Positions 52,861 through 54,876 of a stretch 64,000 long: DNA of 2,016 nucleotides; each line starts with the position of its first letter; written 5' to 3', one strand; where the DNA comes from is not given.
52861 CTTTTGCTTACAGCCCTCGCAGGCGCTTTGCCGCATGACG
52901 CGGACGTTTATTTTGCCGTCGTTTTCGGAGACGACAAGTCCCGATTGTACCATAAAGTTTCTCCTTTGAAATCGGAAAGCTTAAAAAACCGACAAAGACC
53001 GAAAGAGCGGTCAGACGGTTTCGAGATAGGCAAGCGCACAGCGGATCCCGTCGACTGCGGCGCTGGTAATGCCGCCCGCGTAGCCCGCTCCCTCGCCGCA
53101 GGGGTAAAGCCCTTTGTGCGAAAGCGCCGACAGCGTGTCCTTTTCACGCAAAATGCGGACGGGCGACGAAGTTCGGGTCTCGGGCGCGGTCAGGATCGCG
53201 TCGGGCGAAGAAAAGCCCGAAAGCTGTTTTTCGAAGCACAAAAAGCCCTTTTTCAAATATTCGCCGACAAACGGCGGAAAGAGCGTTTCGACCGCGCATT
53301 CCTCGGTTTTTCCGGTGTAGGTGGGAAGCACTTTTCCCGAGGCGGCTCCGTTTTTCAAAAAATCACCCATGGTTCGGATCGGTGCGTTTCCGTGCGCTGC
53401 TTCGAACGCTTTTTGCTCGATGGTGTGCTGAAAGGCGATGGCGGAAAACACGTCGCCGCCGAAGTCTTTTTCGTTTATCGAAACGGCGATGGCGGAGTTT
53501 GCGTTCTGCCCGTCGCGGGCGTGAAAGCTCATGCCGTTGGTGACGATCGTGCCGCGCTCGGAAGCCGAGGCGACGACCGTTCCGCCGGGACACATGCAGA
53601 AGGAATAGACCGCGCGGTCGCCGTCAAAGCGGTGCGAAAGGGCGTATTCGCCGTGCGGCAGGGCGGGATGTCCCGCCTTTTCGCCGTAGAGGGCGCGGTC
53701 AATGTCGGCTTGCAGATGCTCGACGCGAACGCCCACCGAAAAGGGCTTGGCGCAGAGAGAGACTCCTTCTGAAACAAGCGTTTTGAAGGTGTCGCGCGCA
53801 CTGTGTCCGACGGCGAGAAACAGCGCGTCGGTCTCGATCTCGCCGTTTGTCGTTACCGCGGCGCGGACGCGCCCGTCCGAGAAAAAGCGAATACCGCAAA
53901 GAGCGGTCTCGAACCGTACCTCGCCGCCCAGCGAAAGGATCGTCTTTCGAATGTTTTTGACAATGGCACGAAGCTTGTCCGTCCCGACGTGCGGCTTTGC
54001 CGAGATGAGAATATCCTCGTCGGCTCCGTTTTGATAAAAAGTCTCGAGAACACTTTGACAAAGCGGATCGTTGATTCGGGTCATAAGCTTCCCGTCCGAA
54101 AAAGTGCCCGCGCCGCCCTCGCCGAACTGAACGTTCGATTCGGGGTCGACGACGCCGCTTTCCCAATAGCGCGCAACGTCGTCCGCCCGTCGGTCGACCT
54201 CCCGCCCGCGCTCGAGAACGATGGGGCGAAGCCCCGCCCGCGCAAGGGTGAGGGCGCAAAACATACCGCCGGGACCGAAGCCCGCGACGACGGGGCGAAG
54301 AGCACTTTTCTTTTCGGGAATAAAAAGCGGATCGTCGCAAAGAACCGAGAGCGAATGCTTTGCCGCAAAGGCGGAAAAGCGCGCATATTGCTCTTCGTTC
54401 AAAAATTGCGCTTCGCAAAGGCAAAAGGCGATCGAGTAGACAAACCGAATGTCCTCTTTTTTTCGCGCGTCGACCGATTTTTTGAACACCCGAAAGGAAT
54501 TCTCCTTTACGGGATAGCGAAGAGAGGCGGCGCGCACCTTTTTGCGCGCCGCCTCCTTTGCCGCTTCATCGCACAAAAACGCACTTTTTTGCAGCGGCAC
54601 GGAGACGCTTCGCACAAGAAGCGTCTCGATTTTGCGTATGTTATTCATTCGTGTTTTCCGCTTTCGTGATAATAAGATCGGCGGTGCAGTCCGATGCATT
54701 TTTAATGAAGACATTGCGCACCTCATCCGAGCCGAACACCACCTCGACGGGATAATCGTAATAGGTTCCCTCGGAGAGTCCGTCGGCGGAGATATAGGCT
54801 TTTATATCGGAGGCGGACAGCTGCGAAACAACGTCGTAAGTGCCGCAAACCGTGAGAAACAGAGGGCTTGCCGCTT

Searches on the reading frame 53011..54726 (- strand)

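Call 99: search_protein_families(library=pfam, proteins=[window:53011-54726:-], max_evalue=0.00001)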
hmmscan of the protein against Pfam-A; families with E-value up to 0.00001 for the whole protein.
window:53011-54726:- (571 aa): 2 families
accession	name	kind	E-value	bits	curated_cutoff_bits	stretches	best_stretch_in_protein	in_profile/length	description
PF21688.3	FAD-depend_C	-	2.1e-66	224.3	27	1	328-519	1-197/197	FAD-dependent protein, C-terminal domain-like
PF01266.30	DAO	-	6.8e-06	26.3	27.9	0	254-322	150-217/353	FAD dependent oxidoreductase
